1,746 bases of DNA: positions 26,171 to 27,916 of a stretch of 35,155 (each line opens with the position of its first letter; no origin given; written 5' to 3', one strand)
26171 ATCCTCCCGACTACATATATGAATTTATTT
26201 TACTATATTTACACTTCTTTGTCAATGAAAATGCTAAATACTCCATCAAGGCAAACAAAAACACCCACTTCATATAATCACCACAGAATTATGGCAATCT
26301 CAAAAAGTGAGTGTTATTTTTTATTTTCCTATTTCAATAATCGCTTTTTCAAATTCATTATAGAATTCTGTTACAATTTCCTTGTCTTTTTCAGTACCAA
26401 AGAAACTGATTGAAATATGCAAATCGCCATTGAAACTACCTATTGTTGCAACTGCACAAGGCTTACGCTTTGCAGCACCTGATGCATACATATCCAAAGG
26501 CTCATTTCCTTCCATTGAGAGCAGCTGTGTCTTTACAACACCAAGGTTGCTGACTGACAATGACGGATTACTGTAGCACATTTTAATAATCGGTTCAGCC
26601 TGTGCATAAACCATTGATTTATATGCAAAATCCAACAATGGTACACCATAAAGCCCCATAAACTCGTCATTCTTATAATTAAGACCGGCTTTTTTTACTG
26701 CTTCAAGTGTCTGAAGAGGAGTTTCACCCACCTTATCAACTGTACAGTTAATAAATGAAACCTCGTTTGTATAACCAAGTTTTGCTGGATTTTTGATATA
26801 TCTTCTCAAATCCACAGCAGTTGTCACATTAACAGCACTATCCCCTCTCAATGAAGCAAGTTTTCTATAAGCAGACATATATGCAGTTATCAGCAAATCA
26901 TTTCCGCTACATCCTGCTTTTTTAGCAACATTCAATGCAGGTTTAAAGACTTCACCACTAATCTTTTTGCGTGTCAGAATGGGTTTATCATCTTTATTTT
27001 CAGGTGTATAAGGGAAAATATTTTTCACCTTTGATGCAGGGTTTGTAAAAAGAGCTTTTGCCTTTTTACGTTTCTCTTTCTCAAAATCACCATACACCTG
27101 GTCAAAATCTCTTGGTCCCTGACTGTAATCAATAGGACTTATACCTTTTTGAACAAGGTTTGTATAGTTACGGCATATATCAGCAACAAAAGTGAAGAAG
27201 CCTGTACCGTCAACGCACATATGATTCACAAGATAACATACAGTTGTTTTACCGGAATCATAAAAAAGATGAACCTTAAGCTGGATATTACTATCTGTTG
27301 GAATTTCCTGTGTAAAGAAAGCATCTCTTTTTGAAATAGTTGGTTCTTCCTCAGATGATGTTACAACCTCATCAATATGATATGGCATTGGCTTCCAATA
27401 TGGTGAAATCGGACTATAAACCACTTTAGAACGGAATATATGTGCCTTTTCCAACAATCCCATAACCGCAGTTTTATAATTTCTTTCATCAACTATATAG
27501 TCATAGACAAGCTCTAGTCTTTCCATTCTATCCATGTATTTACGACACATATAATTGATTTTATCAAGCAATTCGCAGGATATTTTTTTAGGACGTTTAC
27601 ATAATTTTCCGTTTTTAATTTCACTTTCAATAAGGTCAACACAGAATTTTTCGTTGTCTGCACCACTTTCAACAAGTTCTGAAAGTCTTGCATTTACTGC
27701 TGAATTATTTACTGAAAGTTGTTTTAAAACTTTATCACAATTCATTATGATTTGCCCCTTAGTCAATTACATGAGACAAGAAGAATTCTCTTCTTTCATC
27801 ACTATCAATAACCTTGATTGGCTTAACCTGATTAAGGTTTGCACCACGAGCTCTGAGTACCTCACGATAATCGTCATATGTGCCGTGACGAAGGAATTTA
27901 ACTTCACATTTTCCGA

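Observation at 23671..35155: Candidate undescribed envelope acyl-conjugate module: three paralogous surface proteins interleaved with two adenylating enzymes, two HxxxD/condensation-type enzymes, an amidase-like exo-hydrolase and an MFS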

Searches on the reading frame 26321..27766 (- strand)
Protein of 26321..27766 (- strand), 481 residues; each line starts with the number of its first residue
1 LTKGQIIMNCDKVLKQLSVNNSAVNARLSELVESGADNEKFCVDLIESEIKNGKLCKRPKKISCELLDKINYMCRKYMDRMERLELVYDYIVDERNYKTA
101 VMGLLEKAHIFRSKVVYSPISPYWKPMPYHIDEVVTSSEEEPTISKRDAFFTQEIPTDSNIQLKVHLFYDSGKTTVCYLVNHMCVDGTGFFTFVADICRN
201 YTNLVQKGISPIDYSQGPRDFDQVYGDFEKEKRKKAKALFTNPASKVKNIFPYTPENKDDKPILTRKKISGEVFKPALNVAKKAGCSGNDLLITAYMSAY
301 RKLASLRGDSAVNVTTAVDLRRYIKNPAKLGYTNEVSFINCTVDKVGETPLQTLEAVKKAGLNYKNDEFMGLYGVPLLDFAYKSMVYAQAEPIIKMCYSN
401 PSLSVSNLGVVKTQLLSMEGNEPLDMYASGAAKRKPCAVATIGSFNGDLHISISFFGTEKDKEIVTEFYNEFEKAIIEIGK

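Call 7: search_protein_families(library=pfam, proteins=[window:26321-27766:-], max_evalue=0.01)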
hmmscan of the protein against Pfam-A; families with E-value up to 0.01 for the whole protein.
window:26321-27766:- (481 aa): 1 family
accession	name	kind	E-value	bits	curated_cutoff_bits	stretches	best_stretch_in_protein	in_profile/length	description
PF16911.10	PapA_C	-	0.00018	21.5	30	1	278-344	21-89/203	Phthiocerol/phthiodiolone dimycocerosyl transferase C-terminus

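Call 8: search_protein_families(library=ncbifam, proteins=[window:26321-27766:-], max_evalue=0.01)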
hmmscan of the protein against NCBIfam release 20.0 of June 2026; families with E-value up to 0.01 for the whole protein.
window:26321-27766:- (481 aa): 2 families
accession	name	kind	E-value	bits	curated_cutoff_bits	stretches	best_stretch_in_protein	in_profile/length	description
TIGR02946.1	acyl_WS_DGAT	subfamily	1.7e-05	23.9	309.95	1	279-478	252-448/453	wax ester/triacylglycerol synthase family O-acyltransferase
NF006787.0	PRK09294.1-1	subfamily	0.0024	16.8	396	1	165-334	100-276/420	acyltransferase PapA5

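Call 19: search_solved_structures(query=window:26321-27766:-, max_evalue=1, show_alignments=2)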
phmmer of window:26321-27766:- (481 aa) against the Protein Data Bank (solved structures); distinct sequences matched with E-value up to 1: 1.
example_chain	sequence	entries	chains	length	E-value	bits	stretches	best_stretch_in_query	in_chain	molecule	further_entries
8iuf_A6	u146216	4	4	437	0.25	13.3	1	241-350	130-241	NDUFA6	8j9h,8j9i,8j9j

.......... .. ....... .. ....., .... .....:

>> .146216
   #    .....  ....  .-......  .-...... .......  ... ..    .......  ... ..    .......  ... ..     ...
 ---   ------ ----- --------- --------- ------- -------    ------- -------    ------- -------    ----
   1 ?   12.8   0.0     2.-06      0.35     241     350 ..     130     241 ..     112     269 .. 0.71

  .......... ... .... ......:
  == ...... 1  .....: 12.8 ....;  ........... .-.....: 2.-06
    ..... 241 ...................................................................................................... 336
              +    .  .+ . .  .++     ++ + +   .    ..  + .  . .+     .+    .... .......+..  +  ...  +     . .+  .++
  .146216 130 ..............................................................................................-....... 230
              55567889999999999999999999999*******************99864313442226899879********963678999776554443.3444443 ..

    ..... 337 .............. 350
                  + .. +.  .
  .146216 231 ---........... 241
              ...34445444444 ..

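Call 52: find_homologous_proteins(query=window:26321-27745:-)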
Query window:26321-27745:- (474 aa): 138 proteins with E <= 0.001 among 7384 candidates; the best 120 are listed.
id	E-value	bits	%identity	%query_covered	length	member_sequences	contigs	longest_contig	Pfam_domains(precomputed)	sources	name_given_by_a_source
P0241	0.0e+0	1056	97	100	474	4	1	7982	-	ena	-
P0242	2.3e-274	928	86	100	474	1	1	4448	-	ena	-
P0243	6.8e-273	923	84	100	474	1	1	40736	-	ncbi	-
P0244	3.2e-269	911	84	100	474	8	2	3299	-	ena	-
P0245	5.3e-252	854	79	100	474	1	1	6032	-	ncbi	-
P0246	6.2e-248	841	77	100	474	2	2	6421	-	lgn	-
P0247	5.6e-224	762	68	100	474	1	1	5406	PF00668.26,PF16911.11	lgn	-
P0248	3.8e-198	677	61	100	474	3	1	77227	-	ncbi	-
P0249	2.2e-164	566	70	74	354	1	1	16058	-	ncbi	-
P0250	4.1e-156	538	51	97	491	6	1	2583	PF00668.26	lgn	-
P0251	1.4e-153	530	51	97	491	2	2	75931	PF00668.26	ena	-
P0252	2.0e-153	530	50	99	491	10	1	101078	PF00668.26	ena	-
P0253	4.4e-151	522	49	99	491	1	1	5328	PF00668.26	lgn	-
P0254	1.4e-143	497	49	95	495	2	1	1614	-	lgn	-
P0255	1.7e-132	461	48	91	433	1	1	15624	-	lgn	-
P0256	3.9e-132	459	48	89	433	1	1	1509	PF00668.26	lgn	-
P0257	7.6e-132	458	48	89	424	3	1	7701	PF00668.26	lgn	-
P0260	1.7e-127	444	45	95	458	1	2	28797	PF00668.26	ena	-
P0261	2.1e-127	444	45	95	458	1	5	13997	PF00668.26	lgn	-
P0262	6.2e-127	442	44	95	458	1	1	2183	PF00668.26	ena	-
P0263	4.4e-126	439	45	94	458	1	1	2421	PF00668.26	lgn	-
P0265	1.7e-124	434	45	94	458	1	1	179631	PF00668.26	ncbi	-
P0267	2.4e-124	434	44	95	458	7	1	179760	PF00668.26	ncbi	ncbi:MAG: hypothetical protein ACI4VW_01135 [Acutalibacteraceae bacterium]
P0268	3.1e-124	433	45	94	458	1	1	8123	PF00668.26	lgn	-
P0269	4.1e-124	433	44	94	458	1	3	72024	PF00668.26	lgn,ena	-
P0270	6.6e-124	432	43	95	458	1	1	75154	PF00668.26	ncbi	-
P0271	1.3e-123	431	45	94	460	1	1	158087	PF00668.26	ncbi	-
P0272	1.8e-123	431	46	94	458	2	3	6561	PF00668.26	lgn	-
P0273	2.8e-123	430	45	94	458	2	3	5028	PF00668.26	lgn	-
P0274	3.0e-123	430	43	95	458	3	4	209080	PF00668.26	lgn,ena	-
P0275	4.2e-123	430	44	94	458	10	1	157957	PF00668.26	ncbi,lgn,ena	-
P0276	8.3e-123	429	44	95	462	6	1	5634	PF00668.26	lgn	-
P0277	1.8e-122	428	44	94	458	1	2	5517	PF00668.26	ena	-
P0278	2.1e-122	427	45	94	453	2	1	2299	PF00668.26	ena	-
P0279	2.1e-122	427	44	93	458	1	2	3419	PF00668.26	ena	-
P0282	6.0e-122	426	44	94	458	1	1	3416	PF00668.26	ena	-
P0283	9.6e-122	425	44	94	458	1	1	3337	PF00668.26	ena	-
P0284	1.1e-121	425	43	94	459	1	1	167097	PF00668.26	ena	-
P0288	4.3e-121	423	44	94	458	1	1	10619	PF00668.26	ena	-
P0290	8.1e-121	422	43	96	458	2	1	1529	PF00668.26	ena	-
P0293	1.8e-120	421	44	94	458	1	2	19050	PF00668.26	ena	-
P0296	4.5e-120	420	44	94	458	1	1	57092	PF00668.26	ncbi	-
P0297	1.1e-119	418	44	94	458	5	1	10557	PF00668.26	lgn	-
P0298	1.7e-119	418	43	97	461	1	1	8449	PF00668.26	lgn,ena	-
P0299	3.0e-119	417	42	94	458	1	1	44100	PF00668.26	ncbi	-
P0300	3.3e-119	417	44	94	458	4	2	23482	PF00668.26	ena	-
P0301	3.7e-119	417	45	89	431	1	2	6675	PF00668.26,PF16911.11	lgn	-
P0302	6.7e-119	416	44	97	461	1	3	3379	PF00668.26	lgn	-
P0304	1.1e-118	415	42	95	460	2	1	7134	PF00668.26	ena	-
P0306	1.6e-118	415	46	87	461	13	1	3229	PF00668.26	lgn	-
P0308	3.2e-118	414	43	95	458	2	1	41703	PF00668.26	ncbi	-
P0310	9.4e-118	412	43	94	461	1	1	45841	PF00668.26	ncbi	-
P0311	9.5e-118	412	43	94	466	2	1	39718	PF00668.26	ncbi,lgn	-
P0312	9.8e-118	412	43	94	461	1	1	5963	PF00668.26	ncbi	-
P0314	2.7e-117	410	45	89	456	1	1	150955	PF00668.26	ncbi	-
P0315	2.8e-117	410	42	94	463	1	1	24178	PF00668.26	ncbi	-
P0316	4.0e-117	410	43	95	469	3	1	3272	PF00668.26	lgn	-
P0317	4.0e-117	410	43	94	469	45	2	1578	PF00668.26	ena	-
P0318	4.1e-117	410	42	97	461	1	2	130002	PF00668.26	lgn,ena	-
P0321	9.1e-117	409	42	95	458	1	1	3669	PF00668.26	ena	-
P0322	9.7e-117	409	43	95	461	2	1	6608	PF00668.26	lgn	-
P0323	1.0e-116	409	43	94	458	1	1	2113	PF00668.26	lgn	-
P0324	1.2e-116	408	43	97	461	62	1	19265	PF00668.26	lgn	-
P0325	1.6e-116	408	42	96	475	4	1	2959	PF00668.26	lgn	-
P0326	2.3e-116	407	43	94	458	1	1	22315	PF00668.26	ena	-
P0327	1.3e-115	405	42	96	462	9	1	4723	PF00668.26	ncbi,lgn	-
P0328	1.8e-115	404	43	97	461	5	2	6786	PF00668.26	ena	-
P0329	2.5e-115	404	42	95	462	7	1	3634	PF00668.26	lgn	-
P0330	2.8e-115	404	43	88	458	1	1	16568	PF00668.26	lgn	-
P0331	1.2e-114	402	43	95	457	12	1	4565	PF00668.26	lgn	-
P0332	4.1e-114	400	43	95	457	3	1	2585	PF00668.26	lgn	-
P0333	1.3e-113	398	42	97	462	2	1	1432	PF00668.26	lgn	-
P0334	2.2e-113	398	42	94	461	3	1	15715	PF00668.26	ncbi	-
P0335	2.8e-113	397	43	89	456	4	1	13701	PF00668.26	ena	-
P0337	2.6e-110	387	41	96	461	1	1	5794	PF00668.26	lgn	-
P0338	4.7e-110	387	43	96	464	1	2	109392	PF00668.26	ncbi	-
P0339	5.7e-110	386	41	95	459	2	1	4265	PF00668.26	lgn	-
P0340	1.8e-109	385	43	96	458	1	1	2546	PF00668.26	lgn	-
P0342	8.6e-109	382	40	95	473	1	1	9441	PF00668.26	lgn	-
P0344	8.6e-108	379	41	95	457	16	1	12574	PF00668.26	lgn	-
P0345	1.0e-106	376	44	89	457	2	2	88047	PF00668.26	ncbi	-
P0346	7.9e-106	373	41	95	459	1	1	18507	PF00668.26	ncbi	-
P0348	3.7e-105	370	39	95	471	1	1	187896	PF00668.26,PF02458.21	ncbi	-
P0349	3.8e-105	370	39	93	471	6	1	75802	PF00668.26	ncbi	-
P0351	5.3e-104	367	43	89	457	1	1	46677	PF00668.26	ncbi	-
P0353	2.9e-103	364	41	94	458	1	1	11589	PF00668.26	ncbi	-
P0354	2.2e-102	361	41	90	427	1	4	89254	PF00668.26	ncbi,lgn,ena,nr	ncbi:MAG: hypothetical protein IJ491_02095 [Clostridia bacterium]|nr:hypothetical protein [Clostridi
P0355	1.4e-101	359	38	96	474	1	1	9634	PF00668.26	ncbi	-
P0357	3.4e-101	357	41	94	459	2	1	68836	PF00668.26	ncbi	-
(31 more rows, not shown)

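Call 53: find_encoding_contigs(protein=P0267, flank=8000, max_places=2)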
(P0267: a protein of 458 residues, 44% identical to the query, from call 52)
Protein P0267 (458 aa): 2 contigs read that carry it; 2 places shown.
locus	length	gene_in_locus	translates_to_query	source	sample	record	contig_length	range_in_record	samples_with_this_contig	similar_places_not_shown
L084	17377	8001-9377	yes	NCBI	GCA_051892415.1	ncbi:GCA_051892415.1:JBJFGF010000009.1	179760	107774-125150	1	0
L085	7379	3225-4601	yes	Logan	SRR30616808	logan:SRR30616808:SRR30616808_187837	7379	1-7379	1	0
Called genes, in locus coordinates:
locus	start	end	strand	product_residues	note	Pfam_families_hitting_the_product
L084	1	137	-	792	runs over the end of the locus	PF00580:UvrD-helicase, PF01443:Viral_helicase1 (faint), PF13245:AAA_19, PF00580:UvrD-helicase, PF13361:UvrD_C, PF13538:UvrD_C_2, PF21196:PcrA_UvrD_tudor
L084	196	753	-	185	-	-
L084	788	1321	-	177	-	PF05683:Fumerase_C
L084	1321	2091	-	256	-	PF05103:DivIVA (faint)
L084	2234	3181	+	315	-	PF02230:Abhydrolase_2 (faint), PF00561:Abhydrolase_1, PF12146:Hydrolase_4 (faint), PF12697:Abhydrolase_6 (weak), PF00326:Peptidase_S9 (weak)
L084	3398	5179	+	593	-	PF17297:PEPCK_N, PF00821:PEPCK_GTP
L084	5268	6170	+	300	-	PF00701:DHDPS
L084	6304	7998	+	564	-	PF03321:GH3, PF23571:GH3_M, PF23572:GH3_C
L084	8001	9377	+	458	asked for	PF00668:Condensation (weak)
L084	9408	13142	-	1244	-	PF04464:Glyphos_transf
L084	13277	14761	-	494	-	PF01546:Peptidase_M20, PF07687:M20_dimer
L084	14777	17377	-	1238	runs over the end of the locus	PF02811:PHP, PF07733:DNA_pol3_alpha, PF17657:DNA_pol3_finger, PF14579:HHH_6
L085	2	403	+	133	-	?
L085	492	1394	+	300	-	PF00701:DHDPS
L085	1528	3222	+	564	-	PF03321:GH3, PF23571:GH3_M, PF23572:GH3_C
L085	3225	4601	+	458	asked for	PF00668:Condensation (weak)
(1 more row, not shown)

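Call 54: find_encoding_contigs(protein=P0252, flank=8000, max_places=2)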
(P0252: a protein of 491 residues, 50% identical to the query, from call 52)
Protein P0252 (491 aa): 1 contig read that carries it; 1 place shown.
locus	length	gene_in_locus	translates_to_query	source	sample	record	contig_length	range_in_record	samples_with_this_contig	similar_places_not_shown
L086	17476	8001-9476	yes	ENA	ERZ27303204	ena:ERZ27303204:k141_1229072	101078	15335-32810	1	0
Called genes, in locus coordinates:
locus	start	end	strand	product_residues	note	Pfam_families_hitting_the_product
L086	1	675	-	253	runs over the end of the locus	PF08666:SAF (weak), PF16976:RcpC (weak)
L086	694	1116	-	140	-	PF07811:TadE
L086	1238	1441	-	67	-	-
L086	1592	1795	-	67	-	-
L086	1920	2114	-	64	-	PF04964:Flp_Fap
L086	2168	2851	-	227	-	PF01478:Peptidase_A24 (weak)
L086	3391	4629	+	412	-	PF08281:Sigma70_r4_2 (faint), PF12728:HTH_17 (faint), PF13384:HTH_23 (faint), PF00196:GerE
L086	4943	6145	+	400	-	PF07690:MFS_1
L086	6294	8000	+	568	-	PF03321:GH3, PF23571:GH3_M, PF23572:GH3_C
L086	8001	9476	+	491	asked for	PF00668:Condensation (weak)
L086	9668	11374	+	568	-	PF03321:GH3, PF23571:GH3_M, PF23572:GH3_C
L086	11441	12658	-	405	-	PF07690:MFS_1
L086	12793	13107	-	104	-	-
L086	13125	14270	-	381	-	PF03977:OAD_beta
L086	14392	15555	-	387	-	PF05958:tRNA_U5-meth_tr, PF03602:Cons_hypoth95, PF05175:MTS (weak), PF06325:PrmA (weak), PF09445:Methyltransf_15, PF13649:Methyltransf_25 (weak), PF13847:Methyltransf_31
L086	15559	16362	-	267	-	PF04909:Amidohydro_2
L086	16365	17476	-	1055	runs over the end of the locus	PF02837:Glyco_hydro_2_N, PF00703:Glyco_hydro_2, PF02836:Glyco_hydro_2_C, PF16353:LacZ_4, PF02929:Bgal_small_N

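Call 55: find_encoding_contigs(protein=P0348, flank=8000, max_places=2)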
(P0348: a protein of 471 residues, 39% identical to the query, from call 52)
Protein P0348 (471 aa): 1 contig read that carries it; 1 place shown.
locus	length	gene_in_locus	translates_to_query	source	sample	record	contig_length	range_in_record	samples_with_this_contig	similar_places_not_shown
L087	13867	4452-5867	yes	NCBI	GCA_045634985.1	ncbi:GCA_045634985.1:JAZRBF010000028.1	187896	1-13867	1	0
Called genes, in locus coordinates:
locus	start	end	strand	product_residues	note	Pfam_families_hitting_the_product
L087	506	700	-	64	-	-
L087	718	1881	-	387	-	PF01076:Mob_Pre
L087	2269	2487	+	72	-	PF00239:Resolvase (weak)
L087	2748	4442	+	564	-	PF03321:GH3, PF23571:GH3_M, PF23572:GH3_C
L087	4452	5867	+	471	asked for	PF00668:Condensation, PF02458:Transferase (weak)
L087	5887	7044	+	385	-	PF24708:Lip_C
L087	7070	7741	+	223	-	PF00072:Response_reg, PF00486:Trans_reg_C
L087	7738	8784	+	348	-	PF00512:HisKA, PF02518:HATPase_c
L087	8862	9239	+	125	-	-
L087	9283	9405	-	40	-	-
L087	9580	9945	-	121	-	-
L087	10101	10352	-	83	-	PF19537:DUF6061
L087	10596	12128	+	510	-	PF00239:Resolvase, PF07508:Recombinase, PF13408:Zn_ribbon_recom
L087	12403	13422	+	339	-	-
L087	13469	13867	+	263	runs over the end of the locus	PF01569:PAP2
